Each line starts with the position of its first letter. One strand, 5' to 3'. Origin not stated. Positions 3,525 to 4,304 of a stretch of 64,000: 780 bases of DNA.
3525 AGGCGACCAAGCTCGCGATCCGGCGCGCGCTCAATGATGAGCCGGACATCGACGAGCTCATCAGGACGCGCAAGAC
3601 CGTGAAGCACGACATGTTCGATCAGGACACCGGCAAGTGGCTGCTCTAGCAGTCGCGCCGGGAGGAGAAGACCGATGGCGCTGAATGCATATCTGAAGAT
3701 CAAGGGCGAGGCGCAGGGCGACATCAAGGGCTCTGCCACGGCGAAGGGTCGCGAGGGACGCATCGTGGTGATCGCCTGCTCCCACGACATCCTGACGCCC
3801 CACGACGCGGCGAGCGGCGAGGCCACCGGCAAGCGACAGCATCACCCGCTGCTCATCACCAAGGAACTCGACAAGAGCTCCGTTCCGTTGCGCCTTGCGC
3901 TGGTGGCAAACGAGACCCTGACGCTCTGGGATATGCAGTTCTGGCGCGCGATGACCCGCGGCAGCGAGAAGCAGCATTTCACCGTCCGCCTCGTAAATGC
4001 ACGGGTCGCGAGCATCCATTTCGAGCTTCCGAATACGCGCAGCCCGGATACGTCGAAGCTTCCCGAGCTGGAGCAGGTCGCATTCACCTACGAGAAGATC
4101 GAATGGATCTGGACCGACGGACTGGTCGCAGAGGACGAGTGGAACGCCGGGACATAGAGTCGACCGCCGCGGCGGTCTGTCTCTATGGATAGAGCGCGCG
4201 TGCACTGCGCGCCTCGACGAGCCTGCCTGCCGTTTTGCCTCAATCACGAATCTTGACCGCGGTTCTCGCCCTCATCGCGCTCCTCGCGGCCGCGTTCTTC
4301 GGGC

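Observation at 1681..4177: Apparent operon joining a SAF-domain dehydrogenase, an Fae-like protein and an orphan Hcp, with no T6SS or H4MPT genes nearby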

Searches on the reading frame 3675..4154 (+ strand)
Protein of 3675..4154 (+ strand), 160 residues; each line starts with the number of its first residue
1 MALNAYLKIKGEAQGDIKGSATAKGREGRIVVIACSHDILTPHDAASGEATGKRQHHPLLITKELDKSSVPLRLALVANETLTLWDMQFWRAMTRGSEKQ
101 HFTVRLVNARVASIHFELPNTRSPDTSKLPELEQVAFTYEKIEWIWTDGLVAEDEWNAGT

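Call 3: search_protein_families(library=pfam, proteins=[window:3675-4154:+], max_evalue=0.01)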
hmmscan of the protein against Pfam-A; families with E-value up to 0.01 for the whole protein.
window:3675-4154:+ (160 aa): 1 family
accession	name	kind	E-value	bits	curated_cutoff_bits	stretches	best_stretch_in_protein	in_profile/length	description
PF05638.18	T6SS_HCP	-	1.1e-27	97.3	23.5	1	6-146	1-129/129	Type VI secretion system effector, Hcp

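Call 4: search_protein_families(library=ncbifam, proteins=[window:3675-4154:+], max_evalue=0.01)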
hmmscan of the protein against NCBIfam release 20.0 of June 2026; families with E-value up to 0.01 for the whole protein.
window:3675-4154:+ (160 aa): 1 family
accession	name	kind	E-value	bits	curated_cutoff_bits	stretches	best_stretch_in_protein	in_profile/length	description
TIGR03344.1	VI_effect_Hcp1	subfamily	1e-37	129.6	58.9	1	1-157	1-165/167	type VI secretion system tube protein TssD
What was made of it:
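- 3675..4157 (+): Gene 3: a full-length Hcp/TssD type VI secretion tube protein, orphan within this window. PF05638 and TIGR03344 (calls 3, 4).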

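Call 16: search_solved_structures(query=window:3675-4154:+, max_evalue=0.001, show_alignments=2)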
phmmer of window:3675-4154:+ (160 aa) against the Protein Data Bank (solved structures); distinct sequences matched with E-value up to 0.001: 7.
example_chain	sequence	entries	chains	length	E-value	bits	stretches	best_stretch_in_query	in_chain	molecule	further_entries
4hkh_A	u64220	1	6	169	7.9e-27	97.2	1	1-156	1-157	Putative type VI secretion protein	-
3he1_A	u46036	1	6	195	8.2e-24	87.4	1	14-158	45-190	Major exported Hcp3 protein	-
5urw_11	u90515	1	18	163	2.1e-21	79.6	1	4-157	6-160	Hcp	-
5mxn_1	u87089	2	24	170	9.6e-19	71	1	11-157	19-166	Haemolysin co-regulated protein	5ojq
6a2v_A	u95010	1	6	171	3.7e-18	69.1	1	2-159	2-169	Type VI secretion system tube protein Hcp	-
3wx6_A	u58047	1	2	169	2.6e-10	43.6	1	4-141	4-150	Uncharacterized protein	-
8z7k_A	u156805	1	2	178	1.7e-08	37.7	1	5-92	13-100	Hcp family type VI secretion system effector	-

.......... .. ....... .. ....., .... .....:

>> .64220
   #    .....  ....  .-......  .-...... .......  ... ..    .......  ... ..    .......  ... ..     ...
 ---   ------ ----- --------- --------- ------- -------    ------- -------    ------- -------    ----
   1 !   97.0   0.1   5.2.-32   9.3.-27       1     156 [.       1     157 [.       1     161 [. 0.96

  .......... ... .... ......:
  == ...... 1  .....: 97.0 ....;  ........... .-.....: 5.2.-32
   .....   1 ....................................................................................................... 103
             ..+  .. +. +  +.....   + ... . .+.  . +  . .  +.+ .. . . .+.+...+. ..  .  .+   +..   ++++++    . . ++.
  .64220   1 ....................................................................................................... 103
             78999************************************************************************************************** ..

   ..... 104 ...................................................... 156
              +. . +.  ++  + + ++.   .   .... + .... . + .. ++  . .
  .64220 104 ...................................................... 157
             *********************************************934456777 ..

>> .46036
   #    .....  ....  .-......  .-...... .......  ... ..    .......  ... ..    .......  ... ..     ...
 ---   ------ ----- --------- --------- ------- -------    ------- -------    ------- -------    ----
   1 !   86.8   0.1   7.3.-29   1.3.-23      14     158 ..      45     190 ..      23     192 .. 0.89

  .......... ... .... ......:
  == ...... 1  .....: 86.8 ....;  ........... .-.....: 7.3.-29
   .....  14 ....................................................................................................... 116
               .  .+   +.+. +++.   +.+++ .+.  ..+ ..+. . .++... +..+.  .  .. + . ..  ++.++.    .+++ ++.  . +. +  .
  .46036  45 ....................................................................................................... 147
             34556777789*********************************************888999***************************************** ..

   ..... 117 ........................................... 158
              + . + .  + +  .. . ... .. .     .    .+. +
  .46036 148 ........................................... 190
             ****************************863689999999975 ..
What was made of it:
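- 3675..4157 (+): PDB Hcp chains to 8e-27 (call 16).
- On Hcp/TssD: Sequence matches to 7 solved Hcps (call 16).
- Closest known: T6SS tube protein Hcp/TssD encoded as an orphan gene. Same: Matches solved Hcp chains, with E. coli EAEC Hcp1 (4hkh) at 8e-27 (call 16).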

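Call 20: find_homologous_proteins(query=window:3675-4154:+, max_evalue=0.00001)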
Query window:3675-4154:+ (160 aa): 673 proteins with E <= 0.00001 among 713 candidates; the best 120 are listed.
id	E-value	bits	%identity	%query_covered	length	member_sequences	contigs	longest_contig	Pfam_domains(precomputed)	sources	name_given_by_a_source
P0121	5.8e-102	356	99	100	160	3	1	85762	PF05638.19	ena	-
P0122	2.2e-91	322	88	100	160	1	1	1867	PF05638.19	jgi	-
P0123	2.8e-89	315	88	98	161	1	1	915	PF05638.19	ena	-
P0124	6.6e-89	314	87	99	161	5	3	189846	PF05638.19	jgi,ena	jgi:type VI secretion system secreted protein Hcp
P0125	3.6e-86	305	85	99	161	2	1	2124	PF05638.19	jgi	jgi:type VI secretion system secreted protein Hcp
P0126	1.9e-85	302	84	99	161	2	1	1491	PF05638.19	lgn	-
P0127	2.8e-82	292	82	99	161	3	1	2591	PF05638.19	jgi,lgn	jgi:type VI secretion system secreted protein Hcp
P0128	1.1e-78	280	77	99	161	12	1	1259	PF05638.19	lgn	-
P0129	7.3e-78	278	78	99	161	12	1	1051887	PF05638.19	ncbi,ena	-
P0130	1.5e-76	273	77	98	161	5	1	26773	PF05638.19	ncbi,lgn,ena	-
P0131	2.1e-72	260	74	99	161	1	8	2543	PF05638.19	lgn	-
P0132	1.2e-69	251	70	98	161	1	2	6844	PF05638.19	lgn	-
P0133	4.5e-62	226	76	87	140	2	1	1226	PF05638.19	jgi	jgi:type VI secretion system secreted protein Hcp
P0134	1.6e-59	218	61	98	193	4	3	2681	PF05638.19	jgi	jgi:type VI secretion system secreted protein Hcp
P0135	1.0e-58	216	61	100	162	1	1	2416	PF05638.19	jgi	jgi:type VI secretion system secreted protein Hcp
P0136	1.0e-58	215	61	100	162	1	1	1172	PF05638.19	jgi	jgi:type VI secretion system secreted protein Hcp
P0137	1.9e-58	215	60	99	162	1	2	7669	PF05638.19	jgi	jgi:type VI secretion system secreted protein Hcp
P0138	3.5e-58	214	59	99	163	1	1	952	PF05638.19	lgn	-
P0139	1.1e-57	212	58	99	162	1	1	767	PF05638.19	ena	-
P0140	4.7e-57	210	58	99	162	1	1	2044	PF05638.19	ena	-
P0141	5.0e-57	210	60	99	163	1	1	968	PF05638.19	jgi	jgi:type VI secretion system secreted protein Hcp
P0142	7.3e-57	210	60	99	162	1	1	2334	PF05638.19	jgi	jgi:type VI secretion system secreted protein Hcp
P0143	9.2e-57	209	60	99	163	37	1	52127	PF05638.19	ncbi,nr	ncbi:MAG: Hcp family type VI secretion system effector [Fibrobacterota bacterium]|nr:Hcp family type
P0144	9.2e-57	209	58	99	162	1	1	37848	PF05638.19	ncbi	-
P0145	1.4e-56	209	59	98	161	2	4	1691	PF05638.19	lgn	-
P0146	1.6e-56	208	60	99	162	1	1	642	PF05638.19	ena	-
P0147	1.7e-56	208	57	99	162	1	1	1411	PF05638.19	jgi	-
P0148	1.8e-56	208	61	98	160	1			PF05638.19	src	-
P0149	2.4e-56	208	62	97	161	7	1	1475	PF05638.19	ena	-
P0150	3.1e-56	207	58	99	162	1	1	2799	PF05638.19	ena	-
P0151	3.1e-56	207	60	99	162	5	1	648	PF05638.19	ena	-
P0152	4.7e-56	207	58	99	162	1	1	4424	PF05638.19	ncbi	-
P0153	5.6e-56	207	59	99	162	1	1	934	PF05638.19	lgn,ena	-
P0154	6.0e-56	207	57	99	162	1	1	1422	PF05638.19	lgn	-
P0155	6.1e-56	207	59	99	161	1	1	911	PF05638.19,PF24724.3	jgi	-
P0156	6.1e-56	206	59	99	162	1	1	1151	PF05638.19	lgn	-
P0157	6.5e-56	206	59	99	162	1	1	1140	PF05638.19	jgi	jgi:type VI secretion system secreted protein Hcp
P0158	7.1e-56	206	58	99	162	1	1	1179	PF05638.19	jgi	-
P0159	7.8e-56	206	58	99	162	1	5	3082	PF05638.19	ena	-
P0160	9.9e-56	206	60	99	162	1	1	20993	PF05638.19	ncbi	-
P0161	1.1e-55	206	59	99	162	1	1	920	PF05638.19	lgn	-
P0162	1.2e-55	206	58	99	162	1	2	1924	PF05638.19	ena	-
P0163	1.3e-55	205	58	99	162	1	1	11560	PF05638.19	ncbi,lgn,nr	ncbi:MAG: Hcp family type VI secretion system effector [Planctomycetes bacterium]|nr:Hcp family type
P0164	1.3e-55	205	60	100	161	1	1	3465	PF05638.19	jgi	jgi:type VI secretion system secreted protein Hcp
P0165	1.4e-55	205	59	99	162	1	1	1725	PF05638.19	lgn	-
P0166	1.6e-55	205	58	99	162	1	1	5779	PF05638.19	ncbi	-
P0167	1.8e-55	205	57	98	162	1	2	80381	PF05638.19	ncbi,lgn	-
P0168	2.2e-55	205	58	99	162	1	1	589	PF05638.19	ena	-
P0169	2.4e-55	205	58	99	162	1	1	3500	PF05638.19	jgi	jgi:type VI secretion system secreted protein Hcp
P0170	2.6e-55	204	58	99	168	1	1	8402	PF05638.19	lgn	-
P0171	3.0e-55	204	59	99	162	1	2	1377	PF05638.19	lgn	-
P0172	3.2e-55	204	57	98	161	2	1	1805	PF05638.19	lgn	-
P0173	4.3e-55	204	58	99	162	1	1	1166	PF05638.19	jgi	jgi:type VI secretion system secreted protein Hcp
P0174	5.2e-55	203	60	98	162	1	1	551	PF05638.19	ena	-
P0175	5.9e-55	203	57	99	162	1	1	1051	PF05638.19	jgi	jgi:type VI secretion system secreted protein Hcp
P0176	7.0e-55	203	58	100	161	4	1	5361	PF05638.19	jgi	-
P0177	7.5e-55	203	58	99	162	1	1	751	PF05638.19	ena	-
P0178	1.1e-54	202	57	99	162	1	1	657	PF05638.19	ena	-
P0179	1.1e-54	202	58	98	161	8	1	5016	PF05638.19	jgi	jgi:type VI secretion system secreted protein Hcp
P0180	1.1e-54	202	57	99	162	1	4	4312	PF05638.19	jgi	jgi:type VI secretion system secreted protein Hcp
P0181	1.2e-54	202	59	99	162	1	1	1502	PF05638.19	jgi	jgi:type VI secretion system secreted protein Hcp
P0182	1.3e-54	202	60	99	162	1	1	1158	PF05638.19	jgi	jgi:type VI secretion system secreted protein Hcp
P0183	1.5e-54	202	57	99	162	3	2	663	PF05638.19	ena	-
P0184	1.5e-54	202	57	99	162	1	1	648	PF05638.19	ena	-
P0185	1.6e-54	202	58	99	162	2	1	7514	PF05638.19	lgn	-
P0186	1.7e-54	202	56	99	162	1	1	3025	PF05638.19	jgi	jgi:type VI secretion system secreted protein Hcp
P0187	1.7e-54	202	57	100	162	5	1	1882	PF05638.19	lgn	-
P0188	1.8e-54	202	58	100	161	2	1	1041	PF05638.19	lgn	-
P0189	1.8e-54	202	58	99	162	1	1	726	PF05638.19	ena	-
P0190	1.9e-54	202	58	99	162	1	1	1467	PF05638.19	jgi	jgi:type VI secretion system secreted protein Hcp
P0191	2.1e-54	202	57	99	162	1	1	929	PF05638.19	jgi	jgi:type VI secretion system secreted protein Hcp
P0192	2.5e-54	201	59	99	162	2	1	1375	PF05638.19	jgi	jgi:type VI secretion system secreted protein Hcp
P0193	2.8e-54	201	57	99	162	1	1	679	PF05638.19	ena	-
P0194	2.9e-54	201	57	97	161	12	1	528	PF05638.19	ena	-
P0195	3.9e-54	201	57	99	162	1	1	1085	PF05638.19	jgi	jgi:type VI secretion system secreted protein Hcp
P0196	3.9e-54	201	60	99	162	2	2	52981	PF05638.19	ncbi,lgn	-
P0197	4.4e-54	200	58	99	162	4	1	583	PF05638.19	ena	-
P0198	8.9e-54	199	57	99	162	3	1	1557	PF05638.19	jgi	-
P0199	9.0e-54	199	57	98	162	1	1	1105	PF05638.19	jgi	jgi:type VI secretion system secreted protein Hcp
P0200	9.1e-54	199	57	99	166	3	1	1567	PF05638.19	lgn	-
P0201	1.0e-53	199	57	98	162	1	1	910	PF05638.19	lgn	-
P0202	1.1e-53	199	58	99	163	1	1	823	PF05638.19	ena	-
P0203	1.1e-53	199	57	99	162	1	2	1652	PF05638.19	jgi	jgi:type VI secretion system secreted protein Hcp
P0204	1.2e-53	199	59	99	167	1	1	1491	PF05638.19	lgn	-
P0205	1.3e-53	199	59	99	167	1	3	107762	PF05638.19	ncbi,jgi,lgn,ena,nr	ncbi:MAG TPA: Hcp family type VI secretion system effector [Candidatus Sulfotelmatobacter sp.]|nr:Hc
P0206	1.4e-53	199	58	100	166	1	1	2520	PF05638.19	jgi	-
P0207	1.5e-53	199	57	99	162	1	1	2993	PF05638.19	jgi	jgi:type VI secretion system secreted protein Hcp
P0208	1.5e-53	199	57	98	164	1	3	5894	PF05638.19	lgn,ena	-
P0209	1.7e-53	199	58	99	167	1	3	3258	PF05638.19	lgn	-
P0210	1.8e-53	198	60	97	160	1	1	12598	PF05638.19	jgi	jgi:type VI secretion system secreted protein Hcp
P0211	1.9e-53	198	58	99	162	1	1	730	PF05638.19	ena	-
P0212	1.9e-53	198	57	98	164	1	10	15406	PF05638.19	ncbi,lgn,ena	-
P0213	2.3e-53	198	57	98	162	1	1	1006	PF05638.19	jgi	jgi:type VI secretion system secreted protein Hcp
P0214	2.3e-53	198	57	97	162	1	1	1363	PF05638.19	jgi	jgi:type VI secretion system secreted protein Hcp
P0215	2.4e-53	198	58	98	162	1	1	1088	PF05638.19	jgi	-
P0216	2.5e-53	198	56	100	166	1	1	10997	PF05638.19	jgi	jgi:type VI secretion system secreted protein Hcp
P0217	3.1e-53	198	57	99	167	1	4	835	PF05638.19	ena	-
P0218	3.4e-53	198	59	99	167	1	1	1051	PF05638.19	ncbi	-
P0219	4.1e-53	197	56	98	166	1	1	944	PF05638.19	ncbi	-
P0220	4.2e-53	197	56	98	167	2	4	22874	PF05638.19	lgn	-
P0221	5.0e-53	197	58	99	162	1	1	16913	PF05638.19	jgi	jgi:type VI secretion system secreted protein Hcp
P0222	5.1e-53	197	56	98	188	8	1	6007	PF05638.19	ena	-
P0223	5.3e-53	197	57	99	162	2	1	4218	PF05638.19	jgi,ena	-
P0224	5.9e-53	197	56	99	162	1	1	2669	PF05638.19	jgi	jgi:type VI secretion system secreted protein Hcp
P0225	6.3e-53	197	58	99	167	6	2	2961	PF05638.19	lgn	-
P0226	7.1e-53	197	57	98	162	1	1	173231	PF05638.19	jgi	jgi:type VI secretion system secreted protein Hcp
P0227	8.0e-53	196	59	99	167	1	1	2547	PF05638.19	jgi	jgi:type VI secretion system secreted protein Hcp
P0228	8.4e-53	196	60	96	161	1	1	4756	PF05638.19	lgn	-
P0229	8.7e-53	196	59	99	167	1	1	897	PF05638.19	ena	-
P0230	9.6e-53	196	55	99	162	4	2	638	PF05638.19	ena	-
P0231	9.7e-53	196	57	99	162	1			PF05638.19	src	-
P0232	1.0e-52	196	57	99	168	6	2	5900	PF05638.19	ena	-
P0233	1.1e-52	196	58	97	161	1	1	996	PF05638.19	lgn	-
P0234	1.2e-52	196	56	98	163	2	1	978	PF05638.19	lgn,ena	-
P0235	1.3e-52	196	59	98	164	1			PF05638.19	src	-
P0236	1.3e-52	196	55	99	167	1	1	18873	PF05638.19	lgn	-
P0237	1.5e-52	195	57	99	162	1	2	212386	PF05638.19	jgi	jgi:type VI secretion system secreted protein Hcp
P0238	1.7e-52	195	57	98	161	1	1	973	PF05638.19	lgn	-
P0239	1.7e-52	195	56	99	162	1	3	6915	PF05638.19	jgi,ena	-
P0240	2.0e-52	195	57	97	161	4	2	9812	PF05638.19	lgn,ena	-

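Call 21: find_encoding_contigs(protein=P0124, flank=8000, max_places=3)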
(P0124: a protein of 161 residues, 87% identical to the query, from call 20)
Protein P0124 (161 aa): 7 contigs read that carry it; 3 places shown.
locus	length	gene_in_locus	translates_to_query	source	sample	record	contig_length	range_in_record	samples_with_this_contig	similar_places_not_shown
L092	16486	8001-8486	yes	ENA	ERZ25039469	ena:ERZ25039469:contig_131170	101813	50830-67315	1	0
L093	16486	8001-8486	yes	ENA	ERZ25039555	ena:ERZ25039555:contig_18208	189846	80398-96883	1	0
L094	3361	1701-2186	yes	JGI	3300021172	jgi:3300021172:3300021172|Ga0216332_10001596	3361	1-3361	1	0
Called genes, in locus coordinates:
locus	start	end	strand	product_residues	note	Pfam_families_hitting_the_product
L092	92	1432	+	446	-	PF02321:OEP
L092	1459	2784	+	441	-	PF25919:BSH_CusB, PF25973:BSH_CzcB (weak), PF25869:3HB_CusB (weak), PF25954:Beta-barrel_RND_2, PF25967:RND-MFP_C (weak), PF25975:CzcB_C, PF25989:YknX_C (weak)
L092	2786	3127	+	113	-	PF00873:ACR_tran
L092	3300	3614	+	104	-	PF00873:ACR_tran (weak)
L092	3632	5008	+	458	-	PF00873:ACR_tran, PF03176:MMPL (weak)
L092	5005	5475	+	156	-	PF00873:ACR_tran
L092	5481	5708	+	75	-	PF00873:ACR_tran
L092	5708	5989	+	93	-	PF00873:ACR_tran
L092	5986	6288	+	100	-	-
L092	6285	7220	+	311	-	PF21135:DRL_cat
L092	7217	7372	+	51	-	-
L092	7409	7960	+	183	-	PF08714:Fae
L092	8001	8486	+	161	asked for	PF05638:T6SS_HCP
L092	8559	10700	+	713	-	PF07721:TPR_4 (faint), PF13289:SIR2_2, PF17874:TPR_MalT (faint), PF28559:TPR_SusR (faint), PF00515:TPR_1 (faint), PF07719:TPR_2 (faint), PF13176:TPR_7 (faint), PF13424:TPR_12, +2 more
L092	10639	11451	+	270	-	PF13424:TPR_12 (faint)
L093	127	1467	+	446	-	PF02321:OEP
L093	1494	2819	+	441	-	PF25919:BSH_CusB, PF25973:BSH_CzcB (weak), PF25869:3HB_CusB (weak), PF25954:Beta-barrel_RND_2, PF25967:RND-MFP_C (weak), PF25975:CzcB_C, PF25989:YknX_C (weak)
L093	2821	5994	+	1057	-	PF00873:ACR_tran, PF03176:MMPL (weak)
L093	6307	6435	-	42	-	-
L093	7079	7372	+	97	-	PF08666:SAF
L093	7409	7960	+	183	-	PF08714:Fae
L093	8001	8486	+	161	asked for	PF05638:T6SS_HCP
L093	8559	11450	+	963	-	PF13289:SIR2_2, PF17874:TPR_MalT (faint), PF28559:TPR_SusR (faint), PF00515:TPR_1 (faint), PF07719:TPR_2 (faint), PF13181:TPR_8 (faint), PF13374:TPR_10 (faint), PF13424:TPR_12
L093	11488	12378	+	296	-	PF05448:AXE1 (faint), PF02129:Peptidase_S15 (faint), PF12146:Hydrolase_4, PF00561:Abhydrolase_1, PF12697:Abhydrolase_6, PF00326:Peptidase_S9 (weak)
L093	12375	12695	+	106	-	PF01906:YbjQ_1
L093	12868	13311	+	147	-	-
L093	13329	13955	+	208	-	-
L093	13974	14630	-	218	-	PF07963:N_methyl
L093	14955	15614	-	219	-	PF07963:N_methyl (weak)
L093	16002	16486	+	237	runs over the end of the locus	-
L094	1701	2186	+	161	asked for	PF05638:T6SS_HCP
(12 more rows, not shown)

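Call 22: find_encoding_contigs(protein=P0129, flank=8000, max_places=2)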
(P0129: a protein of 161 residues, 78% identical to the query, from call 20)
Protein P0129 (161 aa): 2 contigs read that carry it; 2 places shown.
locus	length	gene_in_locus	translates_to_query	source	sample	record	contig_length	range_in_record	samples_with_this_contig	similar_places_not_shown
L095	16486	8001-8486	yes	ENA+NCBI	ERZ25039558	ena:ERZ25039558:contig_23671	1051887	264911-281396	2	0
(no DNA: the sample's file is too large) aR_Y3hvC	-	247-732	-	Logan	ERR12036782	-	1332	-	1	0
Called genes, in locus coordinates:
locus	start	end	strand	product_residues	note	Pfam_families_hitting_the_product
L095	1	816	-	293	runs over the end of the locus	PF00701:DHDPS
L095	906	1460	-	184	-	PF13489:Methyltransf_23, PF08241:Methyltransf_11, PF13649:Methyltransf_25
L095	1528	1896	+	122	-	-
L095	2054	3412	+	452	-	PF02321:OEP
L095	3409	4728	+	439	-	PF25919:BSH_CusB, PF25973:BSH_CzcB (weak), PF25869:3HB_CusB (faint), PF25954:Beta-barrel_RND_2, PF25967:RND-MFP_C (weak), PF25975:CzcB_C, PF25989:YknX_C (weak)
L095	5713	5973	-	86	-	-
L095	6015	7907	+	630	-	PF00873:ACR_tran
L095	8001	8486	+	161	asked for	PF05638:T6SS_HCP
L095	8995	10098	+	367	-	PF09712:PHA_synth_III_E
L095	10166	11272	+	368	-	PF07167:PhaC_N, PF11339:DUF3141, PF00561:Abhydrolase_1, PF12146:Hydrolase_4 (faint)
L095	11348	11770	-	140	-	PF01796:OB_ChsH2_C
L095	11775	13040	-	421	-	PF00108:Thiolase_N, PF00109:ketoacyl-synt (weak), PF22691:Thiolase_C_1, PF02803:Thiolase_C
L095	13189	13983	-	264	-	PF00106:adh_short, PF08659:KR, PF13561:adh_short_C2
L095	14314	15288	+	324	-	PF01734:Patatin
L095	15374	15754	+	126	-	-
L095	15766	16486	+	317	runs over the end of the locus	PF02603:Hpr_kinase_N, PF07475:Hpr_kinase_C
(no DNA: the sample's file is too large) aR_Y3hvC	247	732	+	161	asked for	PF05638:T6SS_HCP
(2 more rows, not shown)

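Call 23: find_encoding_contigs(protein=P0130, flank=8000, max_places=2)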
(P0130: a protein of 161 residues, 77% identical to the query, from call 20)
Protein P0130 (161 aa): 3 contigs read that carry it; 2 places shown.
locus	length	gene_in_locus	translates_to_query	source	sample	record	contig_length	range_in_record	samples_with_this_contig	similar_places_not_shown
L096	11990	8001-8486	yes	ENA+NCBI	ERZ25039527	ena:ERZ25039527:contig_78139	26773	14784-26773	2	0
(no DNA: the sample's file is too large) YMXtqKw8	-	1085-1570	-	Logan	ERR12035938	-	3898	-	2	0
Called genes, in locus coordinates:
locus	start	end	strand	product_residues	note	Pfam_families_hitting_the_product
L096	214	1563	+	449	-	PF02321:OEP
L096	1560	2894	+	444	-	PF25919:BSH_CusB, PF25973:BSH_CzcB (weak), PF25944:Beta-barrel_RND (faint), PF25954:Beta-barrel_RND_2, PF25967:RND-MFP_C (weak), PF25975:CzcB_C, PF25989:YknX_C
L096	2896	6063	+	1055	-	PF00873:ACR_tran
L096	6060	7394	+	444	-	PF01408:GFO_IDH_MocA (faint), PF21135:DRL_cat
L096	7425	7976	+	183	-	PF08714:Fae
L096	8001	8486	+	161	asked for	PF05638:T6SS_HCP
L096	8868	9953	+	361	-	PF09712:PHA_synth_III_E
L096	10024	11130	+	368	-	PF07167:PhaC_N, PF11339:DUF3141, PF00561:Abhydrolase_1, PF12146:Hydrolase_4 (faint)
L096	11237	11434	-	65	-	PF14561:TPR_20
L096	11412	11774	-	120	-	PF00665:rve, PF13683:rve_3, PF13333:rve_2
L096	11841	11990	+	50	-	?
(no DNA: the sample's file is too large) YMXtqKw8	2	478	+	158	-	?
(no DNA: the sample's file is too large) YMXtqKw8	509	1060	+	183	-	PF08714:Fae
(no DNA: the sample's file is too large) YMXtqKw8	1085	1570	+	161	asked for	PF05638:T6SS_HCP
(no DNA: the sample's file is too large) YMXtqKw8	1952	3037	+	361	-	PF09712:PHA_synth_III_E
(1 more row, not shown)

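Call 38: list_cluster_members(proteins=[P0001, window:3675-4154:+, window:1681-3039:+])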
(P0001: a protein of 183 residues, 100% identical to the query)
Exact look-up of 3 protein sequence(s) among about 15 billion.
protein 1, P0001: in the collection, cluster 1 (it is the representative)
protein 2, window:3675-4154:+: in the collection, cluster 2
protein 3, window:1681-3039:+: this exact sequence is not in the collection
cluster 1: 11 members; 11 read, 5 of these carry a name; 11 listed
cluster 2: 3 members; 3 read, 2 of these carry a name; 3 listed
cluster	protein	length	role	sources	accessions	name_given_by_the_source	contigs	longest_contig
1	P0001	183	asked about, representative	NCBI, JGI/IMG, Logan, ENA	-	5,6,7,8-tetrahydromethanopterin hydro-lyase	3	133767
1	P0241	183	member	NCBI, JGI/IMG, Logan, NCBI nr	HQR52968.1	MAG TPA: formaldehyde-activating enzyme [Burkholderiales bacterium] | formaldehyde-activating enzyme [Burkholderiales bacterium]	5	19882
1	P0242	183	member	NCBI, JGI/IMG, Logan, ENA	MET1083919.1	MAG: formaldehyde-activating enzyme [Burkholderiales bacterium] | 5,6,7,8-tetrahydromethanopterin hydro-lyase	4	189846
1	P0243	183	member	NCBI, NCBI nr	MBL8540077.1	MAG: formaldehyde-activating enzyme [Betaproteobacteria bacterium] | formaldehyde-activating enzyme [Betaproteobacteria bacterium]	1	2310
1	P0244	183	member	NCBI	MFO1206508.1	MAG: formaldehyde-activating enzyme [Burkholderiales bacterium]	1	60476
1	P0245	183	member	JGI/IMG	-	-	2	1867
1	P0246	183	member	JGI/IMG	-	-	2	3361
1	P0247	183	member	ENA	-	-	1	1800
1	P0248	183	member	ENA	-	-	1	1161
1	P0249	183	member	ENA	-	-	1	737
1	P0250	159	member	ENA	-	-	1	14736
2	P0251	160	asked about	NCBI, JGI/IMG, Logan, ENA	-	type VI secretion system secreted protein Hcp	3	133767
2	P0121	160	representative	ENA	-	-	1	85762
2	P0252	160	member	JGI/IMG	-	type VI secretion system secreted protein Hcp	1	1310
